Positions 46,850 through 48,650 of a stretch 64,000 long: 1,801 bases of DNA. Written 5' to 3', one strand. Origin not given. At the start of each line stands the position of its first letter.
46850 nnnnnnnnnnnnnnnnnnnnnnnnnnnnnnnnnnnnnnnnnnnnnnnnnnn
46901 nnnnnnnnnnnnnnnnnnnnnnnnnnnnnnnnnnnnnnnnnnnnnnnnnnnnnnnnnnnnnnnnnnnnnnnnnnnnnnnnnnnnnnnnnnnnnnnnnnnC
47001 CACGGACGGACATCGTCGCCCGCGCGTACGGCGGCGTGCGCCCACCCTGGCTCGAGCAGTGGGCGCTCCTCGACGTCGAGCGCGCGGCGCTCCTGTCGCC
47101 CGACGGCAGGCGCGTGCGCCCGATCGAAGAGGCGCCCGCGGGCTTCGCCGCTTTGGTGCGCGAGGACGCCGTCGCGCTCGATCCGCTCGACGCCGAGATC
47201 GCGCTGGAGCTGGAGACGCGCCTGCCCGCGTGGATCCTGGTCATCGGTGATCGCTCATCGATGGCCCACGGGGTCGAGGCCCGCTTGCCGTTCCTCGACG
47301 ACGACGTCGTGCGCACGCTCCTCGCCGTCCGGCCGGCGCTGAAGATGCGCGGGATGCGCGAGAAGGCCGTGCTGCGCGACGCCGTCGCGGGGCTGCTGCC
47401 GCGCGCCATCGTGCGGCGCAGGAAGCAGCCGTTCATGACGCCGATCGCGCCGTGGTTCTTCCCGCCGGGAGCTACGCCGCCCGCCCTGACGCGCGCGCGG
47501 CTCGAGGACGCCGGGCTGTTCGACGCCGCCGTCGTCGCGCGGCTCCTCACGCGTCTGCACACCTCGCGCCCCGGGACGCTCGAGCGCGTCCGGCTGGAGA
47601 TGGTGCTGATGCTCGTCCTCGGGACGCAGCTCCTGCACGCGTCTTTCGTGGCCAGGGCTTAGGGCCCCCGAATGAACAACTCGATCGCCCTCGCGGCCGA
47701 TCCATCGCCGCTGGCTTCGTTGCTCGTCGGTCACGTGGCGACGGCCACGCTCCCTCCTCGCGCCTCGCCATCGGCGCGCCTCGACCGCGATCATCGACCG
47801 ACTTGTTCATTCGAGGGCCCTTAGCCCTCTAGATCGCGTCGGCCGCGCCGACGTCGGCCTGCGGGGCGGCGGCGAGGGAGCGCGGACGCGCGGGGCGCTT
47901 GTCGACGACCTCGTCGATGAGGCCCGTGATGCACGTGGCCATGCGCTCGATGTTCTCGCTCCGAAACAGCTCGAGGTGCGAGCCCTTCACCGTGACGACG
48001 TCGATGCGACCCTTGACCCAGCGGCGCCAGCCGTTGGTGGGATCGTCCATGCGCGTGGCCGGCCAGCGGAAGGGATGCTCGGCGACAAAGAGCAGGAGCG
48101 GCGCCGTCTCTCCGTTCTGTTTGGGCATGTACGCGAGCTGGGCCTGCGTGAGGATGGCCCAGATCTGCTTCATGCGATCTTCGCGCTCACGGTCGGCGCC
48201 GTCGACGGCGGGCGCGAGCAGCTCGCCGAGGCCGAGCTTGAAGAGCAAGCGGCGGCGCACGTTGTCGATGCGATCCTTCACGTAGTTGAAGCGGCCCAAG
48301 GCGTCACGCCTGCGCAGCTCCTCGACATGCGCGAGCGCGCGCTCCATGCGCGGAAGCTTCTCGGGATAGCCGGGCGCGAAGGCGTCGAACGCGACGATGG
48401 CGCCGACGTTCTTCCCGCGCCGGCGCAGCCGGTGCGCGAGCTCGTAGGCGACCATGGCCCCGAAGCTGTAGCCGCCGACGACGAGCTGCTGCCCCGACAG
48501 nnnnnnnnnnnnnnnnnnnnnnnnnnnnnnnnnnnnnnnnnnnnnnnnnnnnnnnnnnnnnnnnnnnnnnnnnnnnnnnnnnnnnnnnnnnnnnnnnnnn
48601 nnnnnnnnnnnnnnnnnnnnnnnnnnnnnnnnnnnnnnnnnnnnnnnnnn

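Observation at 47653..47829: MITE-like palindromic element between convergent AsnB-like and NRPS stop codons, TTAG-flanked (IS5-type YTAR target)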

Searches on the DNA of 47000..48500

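Call 7: search_rna_families(source=window, start=47000, end=48500, threshold=evalue, max_evalue=1)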
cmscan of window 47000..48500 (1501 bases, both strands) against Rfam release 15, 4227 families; matches with E-value up to 1: 1.
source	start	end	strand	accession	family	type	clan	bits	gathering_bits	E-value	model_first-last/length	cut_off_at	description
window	47842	47880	+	RF02243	Xoo8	Gene; sRNA;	-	12.6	90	0.86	1-323/323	no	Proteobacterial sRNA Xoo8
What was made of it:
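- On MITE (non-autonomous DDE transposon derivative): There is no Rfam hit (call 7).
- On Known RNA family (Rfam 15): The only hit is a chance match to Xoo8, at 12.6 bits against a gathering score of 90, and it lies outside the element (call 7).
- No coding capacity or known RNA: Rfam is negative (call 7).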
